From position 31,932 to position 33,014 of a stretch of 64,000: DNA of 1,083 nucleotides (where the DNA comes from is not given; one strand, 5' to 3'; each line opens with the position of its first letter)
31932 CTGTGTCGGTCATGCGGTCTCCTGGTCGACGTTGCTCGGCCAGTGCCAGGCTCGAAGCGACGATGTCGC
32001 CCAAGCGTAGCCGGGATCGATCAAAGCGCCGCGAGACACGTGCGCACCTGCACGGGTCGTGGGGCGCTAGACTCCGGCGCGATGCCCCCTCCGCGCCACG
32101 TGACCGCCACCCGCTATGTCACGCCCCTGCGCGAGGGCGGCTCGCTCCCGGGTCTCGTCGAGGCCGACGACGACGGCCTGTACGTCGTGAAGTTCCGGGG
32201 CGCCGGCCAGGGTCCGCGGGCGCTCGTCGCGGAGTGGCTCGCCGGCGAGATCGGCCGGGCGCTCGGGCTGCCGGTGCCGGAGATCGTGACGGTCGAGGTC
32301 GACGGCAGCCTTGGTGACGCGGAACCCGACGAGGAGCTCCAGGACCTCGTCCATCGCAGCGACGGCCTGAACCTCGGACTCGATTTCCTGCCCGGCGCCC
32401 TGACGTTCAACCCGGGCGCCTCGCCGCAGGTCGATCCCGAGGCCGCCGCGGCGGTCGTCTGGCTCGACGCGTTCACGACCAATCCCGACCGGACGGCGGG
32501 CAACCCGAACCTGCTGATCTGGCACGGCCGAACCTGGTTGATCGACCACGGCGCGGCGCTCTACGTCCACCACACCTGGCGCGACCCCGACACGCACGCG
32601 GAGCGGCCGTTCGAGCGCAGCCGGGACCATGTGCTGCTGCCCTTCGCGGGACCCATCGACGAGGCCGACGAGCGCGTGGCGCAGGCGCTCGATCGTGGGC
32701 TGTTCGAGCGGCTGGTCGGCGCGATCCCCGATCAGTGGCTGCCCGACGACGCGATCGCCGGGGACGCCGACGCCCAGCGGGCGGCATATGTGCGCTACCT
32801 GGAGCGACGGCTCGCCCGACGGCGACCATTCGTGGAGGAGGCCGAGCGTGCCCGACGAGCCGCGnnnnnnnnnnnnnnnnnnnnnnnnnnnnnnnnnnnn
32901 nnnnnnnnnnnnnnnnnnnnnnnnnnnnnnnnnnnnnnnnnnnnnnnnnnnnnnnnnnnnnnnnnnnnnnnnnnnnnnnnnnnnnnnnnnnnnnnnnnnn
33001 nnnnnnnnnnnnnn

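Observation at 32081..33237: Short HipA-like kinase-domain protein overlapped by a DUF3037 gene: a conserved two-gene module of unknown function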

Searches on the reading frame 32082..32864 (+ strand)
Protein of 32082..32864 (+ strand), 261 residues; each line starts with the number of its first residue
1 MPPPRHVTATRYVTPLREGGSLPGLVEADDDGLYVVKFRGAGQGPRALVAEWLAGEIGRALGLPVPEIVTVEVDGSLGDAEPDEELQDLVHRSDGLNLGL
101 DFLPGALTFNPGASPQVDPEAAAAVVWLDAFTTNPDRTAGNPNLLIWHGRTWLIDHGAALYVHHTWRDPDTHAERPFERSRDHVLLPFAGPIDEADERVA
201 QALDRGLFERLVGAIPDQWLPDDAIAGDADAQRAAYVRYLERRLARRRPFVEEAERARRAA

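Call 3: search_protein_families(library=pfam, proteins=[window:32082-32864:+], max_evalue=0.01)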
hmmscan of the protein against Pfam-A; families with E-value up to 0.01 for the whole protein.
window:32082-32864:+ (261 aa): 1 family
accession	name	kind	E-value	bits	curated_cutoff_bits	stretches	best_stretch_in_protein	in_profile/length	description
PF20613.4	HipA_2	-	9.1e-24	84.5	27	1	16-229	8-217/240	HipA-like kinase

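Call 4: search_protein_families(library=ncbifam, proteins=[window:32082-32864:+], max_evalue=0.01)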
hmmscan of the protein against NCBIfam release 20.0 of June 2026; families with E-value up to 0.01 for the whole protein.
window:32082-32864:+ (261 aa): 0 families

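Call 6: search_protein_families(library=padloc, proteins=[window:32082-32864:+], max_evalue=1)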
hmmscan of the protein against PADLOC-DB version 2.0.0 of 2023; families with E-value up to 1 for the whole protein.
window:32082-32864:+ (261 aa): 1 family
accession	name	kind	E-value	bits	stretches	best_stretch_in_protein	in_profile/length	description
PDLC04766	PDC-M66A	-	5.1e-23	79.6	1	6-229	12-245/270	-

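Call 18: find_homologous_proteins(query=window:32082-32864:+, max_evalue=0.001)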
Query window:32082-32864:+ (261 aa): 8000 proteins with E <= 0.001 among 8000 candidates; the best 120 are listed.
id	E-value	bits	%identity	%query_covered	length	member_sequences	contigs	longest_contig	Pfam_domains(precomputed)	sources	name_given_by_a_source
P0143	1.4e-171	587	100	100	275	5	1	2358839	PF20613.5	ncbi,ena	-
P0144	4.4e-157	540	92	96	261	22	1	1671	PF20613.5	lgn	-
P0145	2.1e-155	534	91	96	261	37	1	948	PF20613.5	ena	-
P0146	7.9e-155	532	90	96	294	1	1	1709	PF20613.5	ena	-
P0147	9.9e-152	522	88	96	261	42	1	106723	PF20613.5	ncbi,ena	-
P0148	1.1e-149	515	88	96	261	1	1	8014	PF20613.5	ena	-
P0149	1.5e-149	515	88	100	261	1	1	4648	PF20613.5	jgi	jgi:HipA-like kinase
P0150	9.5e-148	509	87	96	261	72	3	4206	PF20613.5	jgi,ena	-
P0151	2.5e-147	508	87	96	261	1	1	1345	PF20613.5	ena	-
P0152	5.0e-147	507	86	96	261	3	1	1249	PF20613.5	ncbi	-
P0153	3.5e-145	501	86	95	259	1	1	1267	PF20613.5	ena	-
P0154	3.0e-144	498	86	96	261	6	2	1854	PF20613.5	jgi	jgi:hypothetical protein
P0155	6.0e-144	497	85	96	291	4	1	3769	PF20613.5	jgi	jgi:hypothetical protein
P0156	1.7e-141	489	83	96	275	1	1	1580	PF20613.5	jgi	-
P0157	3.2e-141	488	83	100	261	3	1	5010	PF20613.5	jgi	jgi:hypothetical protein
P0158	8.1e-141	486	84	96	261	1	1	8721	PF20613.5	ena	-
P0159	9.7e-141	486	82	96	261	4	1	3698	PF20613.5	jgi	jgi:hypothetical protein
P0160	9.6e-139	479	82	96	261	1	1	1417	PF20613.5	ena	-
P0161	1.7e-136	472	80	96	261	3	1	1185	PF20613.5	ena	-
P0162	2.4e-136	472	82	100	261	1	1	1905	PF20613.5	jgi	jgi:hypothetical protein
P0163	4.5e-136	471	81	100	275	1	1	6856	PF20613.5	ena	-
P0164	1.7e-135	469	81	100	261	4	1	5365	PF20613.5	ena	-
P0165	6.2e-135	467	80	100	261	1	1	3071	PF20613.5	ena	-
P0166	8.1e-135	467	82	100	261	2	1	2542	PF20613.5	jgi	jgi:hypothetical protein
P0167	9.4e-135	466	81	100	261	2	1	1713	PF20613.5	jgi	jgi:hypothetical protein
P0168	1.0e-134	466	80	96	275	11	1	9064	PF20613.5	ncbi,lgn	-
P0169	1.1e-134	466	79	100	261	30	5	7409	PF20613.5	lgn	-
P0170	1.1e-134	466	81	100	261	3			PF20613.5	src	-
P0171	1.3e-134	466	81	100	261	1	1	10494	PF20613.5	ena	-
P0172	2.5e-134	465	80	96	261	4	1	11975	PF20613.5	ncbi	-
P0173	3.6e-134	464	80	100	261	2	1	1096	PF20613.5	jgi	jgi:HipA-like protein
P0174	3.7e-134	464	81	100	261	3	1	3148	PF20613.5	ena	-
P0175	4.0e-134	464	81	100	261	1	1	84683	PF20613.5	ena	-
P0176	4.0e-134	464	80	95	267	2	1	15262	PF20613.5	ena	-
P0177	7.0e-134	464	82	100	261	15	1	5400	PF20613.5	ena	-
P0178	9.7e-134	463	81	100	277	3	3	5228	PF20613.5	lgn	-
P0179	1.0e-133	463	80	100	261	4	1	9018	PF20613.5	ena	-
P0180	1.0e-133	463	80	100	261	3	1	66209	PF20613.5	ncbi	ncbi:MAG: HipA family kinase [Chloroflexota bacterium]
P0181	1.5e-133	462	81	100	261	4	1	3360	PF20613.5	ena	-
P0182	2.6e-133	462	80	100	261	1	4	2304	PF20613.5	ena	-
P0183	5.0e-133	461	81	100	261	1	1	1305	PF20613.5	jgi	jgi:hypothetical protein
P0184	6.3e-133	460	80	100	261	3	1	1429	PF20613.5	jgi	jgi:HipA-like protein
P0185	8.4e-133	460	80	96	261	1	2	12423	PF20613.5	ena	-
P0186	8.7e-133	460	79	100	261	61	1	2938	PF20613.5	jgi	-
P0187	1.1e-132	460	80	100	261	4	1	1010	PF20613.5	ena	-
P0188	1.3e-132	459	80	95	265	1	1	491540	PF20613.5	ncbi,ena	-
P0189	1.3e-132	459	78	96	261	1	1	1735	PF20613.5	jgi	jgi:hypothetical protein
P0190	1.5e-132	459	80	100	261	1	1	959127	PF20613.5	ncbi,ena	-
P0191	1.7e-132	459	79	100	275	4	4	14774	PF20613.5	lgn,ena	-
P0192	2.0e-132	459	80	96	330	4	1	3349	PF20613.5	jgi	jgi:hypothetical protein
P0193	2.2e-132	459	80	100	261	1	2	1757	PF20613.5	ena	-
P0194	2.6e-132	458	80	100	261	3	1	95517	PF20613.5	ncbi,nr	ncbi:MAG TPA: HipA family kinase [Candidatus Limnocylindrales bacterium]|nr:HipA family kinase [Cand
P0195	3.1e-132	458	79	100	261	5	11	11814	PF20613.5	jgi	jgi:HipA-like protein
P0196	3.5e-132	458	80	100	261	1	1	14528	PF20613.5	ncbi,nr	ncbi:MAG TPA: HipA family kinase [Candidatus Limnocylindrales bacterium]|nr:HipA family kinase [Cand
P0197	4.4e-132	458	80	100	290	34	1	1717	PF20613.5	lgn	-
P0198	6.1e-132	457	79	100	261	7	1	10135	PF20613.5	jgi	jgi:hypothetical protein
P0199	1.2e-131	456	79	100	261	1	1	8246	PF20613.5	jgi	jgi:hypothetical protein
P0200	1.3e-131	456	78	96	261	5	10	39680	PF20613.5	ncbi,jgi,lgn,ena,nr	ncbi:MAG TPA: HipA family kinase [Candidatus Limnocylindrales bacterium]|jgi:hypothetical protein|nr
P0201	1.5e-131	456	79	100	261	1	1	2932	PF20613.5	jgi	jgi:hypothetical protein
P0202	3.1e-131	455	80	100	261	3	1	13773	PF20613.5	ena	-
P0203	4.0e-131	454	79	100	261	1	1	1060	PF20613.5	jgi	jgi:hypothetical protein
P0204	7.6e-131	454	80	95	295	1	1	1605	PF20613.5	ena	-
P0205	1.0e-130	453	79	100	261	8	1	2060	PF20613.5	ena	-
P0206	1.3e-130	453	79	100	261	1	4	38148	PF20613.5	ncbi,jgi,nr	ncbi:MAG TPA: HipA family kinase [Candidatus Limnocylindrales bacterium]|jgi:hypothetical protein|nr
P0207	1.5e-130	453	79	100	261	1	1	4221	PF20613.5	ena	-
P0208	1.5e-130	453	78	100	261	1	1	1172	PF20613.5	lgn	-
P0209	1.7e-130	452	78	96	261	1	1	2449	PF20613.5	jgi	jgi:hypothetical protein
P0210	1.8e-130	452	78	96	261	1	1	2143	PF20613.5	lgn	-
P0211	2.5e-130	452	79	100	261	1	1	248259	PF20613.5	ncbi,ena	-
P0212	3.1e-130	452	78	100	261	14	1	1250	PF20613.5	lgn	-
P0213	3.5e-130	451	80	98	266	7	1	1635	PF20613.5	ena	-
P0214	5.8e-130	451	79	99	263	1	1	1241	PF20613.5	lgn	-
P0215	5.9e-130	451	79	100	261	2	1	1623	PF20613.5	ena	-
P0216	6.7e-130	450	78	100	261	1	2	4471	PF20613.5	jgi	jgi:hypothetical protein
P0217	1.1e-129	450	78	100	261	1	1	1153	PF20613.5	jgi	jgi:hypothetical protein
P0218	1.3e-129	449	78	96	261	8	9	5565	PF20613.5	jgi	jgi:hypothetical protein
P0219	1.7e-129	449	78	100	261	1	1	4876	PF20613.5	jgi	jgi:hypothetical protein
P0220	1.8e-129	449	79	95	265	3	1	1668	PF20613.5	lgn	-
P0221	1.8e-129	449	79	99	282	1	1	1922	PF20613.5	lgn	-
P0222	2.2e-129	449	77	96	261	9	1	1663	PF20613.5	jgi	jgi:hypothetical protein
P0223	2.4e-129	449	77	100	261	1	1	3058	PF20613.5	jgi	jgi:HipA-like kinase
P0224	2.9e-129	448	77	100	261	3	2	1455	PF20613.5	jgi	jgi:hypothetical protein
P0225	3.3e-129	448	78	100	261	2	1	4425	PF20613.5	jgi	jgi:hypothetical protein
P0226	3.6e-129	448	80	98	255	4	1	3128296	PF20613.5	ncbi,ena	-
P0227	3.7e-129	448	79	100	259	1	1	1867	PF20613.5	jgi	-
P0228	5.6e-129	447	79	100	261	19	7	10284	PF20613.5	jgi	jgi:HipA-like kinase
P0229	1.4e-128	446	78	96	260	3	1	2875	PF20613.5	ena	-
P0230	1.5e-128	446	78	95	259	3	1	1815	PF20613.5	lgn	-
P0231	1.5e-128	446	80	98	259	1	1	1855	PF20613.5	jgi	jgi:hypothetical protein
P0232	1.6e-128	446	77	100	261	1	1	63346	PF20613.5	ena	-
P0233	2.4e-128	445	78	95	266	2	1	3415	PF20613.5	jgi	jgi:hypothetical protein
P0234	2.4e-128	445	77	100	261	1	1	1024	PF20613.5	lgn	-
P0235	2.6e-128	445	88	83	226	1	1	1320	PF20613.5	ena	-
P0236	2.7e-128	445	77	100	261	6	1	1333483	PF20613.5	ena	-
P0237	3.1e-128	445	76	99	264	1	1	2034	PF20613.5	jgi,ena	jgi:hypothetical protein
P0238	6.1e-128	444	78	99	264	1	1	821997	PF20613.5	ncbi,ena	-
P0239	1.0e-127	443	78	100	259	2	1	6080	PF20613.5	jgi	jgi:hypothetical protein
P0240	2.1e-127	442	76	100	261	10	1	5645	PF20613.5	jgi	jgi:hypothetical protein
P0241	4.2e-127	441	77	98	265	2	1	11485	PF20613.5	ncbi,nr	ncbi:MAG TPA: HipA family kinase [Candidatus Saccharimonadales bacterium]|nr:HipA family kinase [Can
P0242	6.1e-127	441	78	99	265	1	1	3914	PF20613.5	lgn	-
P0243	1.7e-126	439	77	100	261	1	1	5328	PF20613.5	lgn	-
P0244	2.2e-126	439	76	99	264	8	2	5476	PF20613.5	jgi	jgi:hypothetical protein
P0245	3.3e-126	438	78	95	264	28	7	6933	PF20613.5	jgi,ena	jgi:hypothetical protein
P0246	4.0e-126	438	75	95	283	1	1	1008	PF20613.5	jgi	jgi:hypothetical protein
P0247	5.3e-126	438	92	80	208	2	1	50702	PF20613.5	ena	-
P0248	1.0e-125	437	77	94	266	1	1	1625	PF20613.5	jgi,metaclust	metaclust:\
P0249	1.1e-125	437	74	95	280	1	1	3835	PF20613.5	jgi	jgi:hypothetical protein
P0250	1.1e-125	437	77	98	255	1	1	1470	PF20613.5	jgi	jgi:hypothetical protein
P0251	1.2e-125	437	75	94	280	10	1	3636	PF20613.5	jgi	jgi:hypothetical protein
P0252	1.3e-125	436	78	98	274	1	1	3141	PF20613.5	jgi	jgi:hypothetical protein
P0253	1.6e-125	436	74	95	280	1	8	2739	PF20613.5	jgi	jgi:hypothetical protein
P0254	1.8e-125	436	77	99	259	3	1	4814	PF20613.5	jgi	-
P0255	2.4e-125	435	73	100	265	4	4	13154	PF20613.5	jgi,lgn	-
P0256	2.5e-125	435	76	95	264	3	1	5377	PF20613.5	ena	-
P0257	3.3e-125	435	75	94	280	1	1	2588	PF20613.5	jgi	jgi:hypothetical protein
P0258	3.4e-125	435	74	95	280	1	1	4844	PF20613.5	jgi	jgi:hypothetical protein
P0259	3.7e-125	435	74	95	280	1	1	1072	PF20613.5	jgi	jgi:hypothetical protein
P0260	3.8e-125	435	76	100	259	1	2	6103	PF20613.5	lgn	-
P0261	4.9e-125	435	74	95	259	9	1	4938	PF20613.5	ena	-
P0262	6.4e-125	434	77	98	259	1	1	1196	PF20613.5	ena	-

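Call 21: search_solved_structures(query=window:32082-32864:+, max_evalue=10, show_alignments=2)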
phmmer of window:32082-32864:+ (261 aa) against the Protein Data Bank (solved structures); distinct sequences matched with E-value up to 10: 0.

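Call 34: predict_structure(alignment_id=A1)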
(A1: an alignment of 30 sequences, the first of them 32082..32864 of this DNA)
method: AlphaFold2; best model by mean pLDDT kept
length: 261 residues; sequences in the alignment: 30
mean_pLDDT: 74.5   pTM: 0.74
mean pLDDT of the five models: 74.5, 72.0, 69.6, 64.8, 64.5
residues with pLDDT >= 90: 44; 70-90: 136; 50-70: 48; < 50: 33
segments of 3 or more residues with pLDDT < 50: 16-21, 104-111, 139-154, 156-158
pLDDT, mean of each block of 10 residues (from residue 1): 78 58 72 72 63 81 75 85 79 80 45 67 84 65 37 49 68 76 78 94 96 86 83 90 90 87 73
secondary structure, 60 per line:
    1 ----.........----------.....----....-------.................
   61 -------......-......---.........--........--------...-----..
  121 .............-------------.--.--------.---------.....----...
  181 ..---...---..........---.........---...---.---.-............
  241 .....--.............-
elements in order: E5-13 E24-28 E33-36 H44-60 E68-73 H75-80 H84-92 E95-102 H119-132 H169-173 H178-182 H192-201 H205-213 H229-245 H248-260

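Call 38: fold_search(model_id=the predicted structure, library=pdb)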
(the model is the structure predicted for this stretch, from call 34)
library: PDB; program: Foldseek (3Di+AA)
matches with E <= 10: 859; with E <= 0.001: 6
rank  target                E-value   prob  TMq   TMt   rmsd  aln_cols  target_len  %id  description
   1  3akl_C                2.5e-04  1.00  0.51  0.48   8.3       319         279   13  Crystal structure of A Helicobacter pylori proinflammatory kinase CtkA (released 2010-12-01)
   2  3akl_A                2.5e-04  1.00  0.47  0.44   8.6       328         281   13  Crystal structure of A Helicobacter pylori proinflammatory kinase CtkA (released 2010-12-01)
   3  3akk_A                3.0e-04  1.00  0.49  0.44   8.3       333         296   12  Crystal structure of A Helicobacter pylori proinflammatory kinase CtkA (released 2010-12-01)
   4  3akj_A                3.9e-04  1.00  0.46  0.44   8.1       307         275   12  Crystal structure of A Helicobacter pylori proinflammatory kinase CtkA (released 2010-12-01)
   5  3akk_B                4.1e-04  1.00  0.48  0.44   8.1       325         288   13  Crystal structure of A Helicobacter pylori proinflammatory kinase CtkA (released 2010-12-01)
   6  3akk_D                8.5e-04  1.00  0.50  0.46   7.8       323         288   12  Crystal structure of A Helicobacter pylori proinflammatory kinase CtkA (released 2010-12-01)
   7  4kqa_D                1.3e-03  0.97  0.38  0.27  11.8       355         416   14  Crystal structure of the golgi casein kinase (released 2013-06-26)
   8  4pu4_B                5.9e-03  0.84  0.34  0.24  13.5       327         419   13  Shewanella oneidensis MR-1 Toxin Antitoxin System HipA, HipB and its operator DNA complex (space group P21) (released 2014-08-06)
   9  4pu4_A                2.0e-02  0.63  0.33  0.23  13.4       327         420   12  Shewanella oneidensis MR-1 Toxin Antitoxin System HipA, HipB and its operator DNA complex (space group P21) (released 2014-08-06)
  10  8buq_B                2.5e-02  0.47  0.28  0.25  13.1       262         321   12  Structure of DDB1 bound to DS43-engaged CDK12-cyclin K (released 2023-09-13)
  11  5acb_C                2.5e-02  0.35  0.26  0.23  13.5       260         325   14  Crystal Structure of the Human Cdk12-Cyclink Complex (released 2016-06-15)
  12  5ljj                  3.1e-02  0.35  0.28  0.28  16.8       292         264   13  Crystal structure of human Mps1 (TTK) in complex with Reversine (released 2016-10-12)
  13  8bu2_B                3.5e-02  0.41  0.29  0.25  13.3       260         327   12  Structure of DDB1 bound to DS18-engaged CDK12-cyclin K (released 2023-09-13)
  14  2r9s_A                3.9e-02  0.30  0.26  0.23  18.3       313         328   10  c-Jun N-terminal Kinase 3 with 3,5-Disubstituted Quinoline inhibitor (released 2007-10-16)
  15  6ykg                  4.4e-02  0.80  0.42  0.24   7.7       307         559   11  Structure-based exploration of selectivity for ATM inhibitors in Huntingtons disease (released 2021-04-14)
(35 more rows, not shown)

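Call 58: find_related_loci(query=A1, collection=metagenome_contigs, flank=3000)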
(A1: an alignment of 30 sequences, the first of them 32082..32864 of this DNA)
Query A1 (261 aa) in metagenome_contigs; peptide patterns used: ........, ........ (x = any residue, [..] = any of these).
600 stretches matched a pattern (row limit reached: there are more); 469 encode a relative of the query (tblastn E <= 1e-3); the best 80 are kept; 80 distinct loci.
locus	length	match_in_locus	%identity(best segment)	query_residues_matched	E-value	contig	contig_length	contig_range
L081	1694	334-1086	90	1-251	1e-158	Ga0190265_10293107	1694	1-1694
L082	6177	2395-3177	80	1-261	2e-134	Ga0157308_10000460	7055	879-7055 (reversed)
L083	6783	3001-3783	80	1-261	4e-134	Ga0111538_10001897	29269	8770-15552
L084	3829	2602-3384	80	1-261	2e-136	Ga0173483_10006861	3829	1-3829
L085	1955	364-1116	89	1-251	4e-142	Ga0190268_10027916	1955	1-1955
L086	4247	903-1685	79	1-261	1e-133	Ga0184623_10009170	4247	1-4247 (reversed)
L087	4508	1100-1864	81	1-255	1e-132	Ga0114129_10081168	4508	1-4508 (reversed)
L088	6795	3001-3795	73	1-261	4e-126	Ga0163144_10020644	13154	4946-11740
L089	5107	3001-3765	77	1-255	2e-126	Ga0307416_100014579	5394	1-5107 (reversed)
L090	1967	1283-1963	91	1-227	4e-134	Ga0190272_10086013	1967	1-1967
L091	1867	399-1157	78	1-255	5e-134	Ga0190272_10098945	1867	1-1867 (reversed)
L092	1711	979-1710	80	1-244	9e-134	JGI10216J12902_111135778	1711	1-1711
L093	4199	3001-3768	72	5-260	5e-121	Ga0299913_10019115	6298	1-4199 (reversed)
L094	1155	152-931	72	5-261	2e-130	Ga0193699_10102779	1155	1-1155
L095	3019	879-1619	77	5-251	2e-123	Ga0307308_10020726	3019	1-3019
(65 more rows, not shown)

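Call 79: search_solved_structures(query=A1, max_evalue=10, show_alignments=2)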
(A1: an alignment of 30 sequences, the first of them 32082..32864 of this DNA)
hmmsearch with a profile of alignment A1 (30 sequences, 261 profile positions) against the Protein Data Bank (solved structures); distinct sequences matched with E-value up to 10: 0.
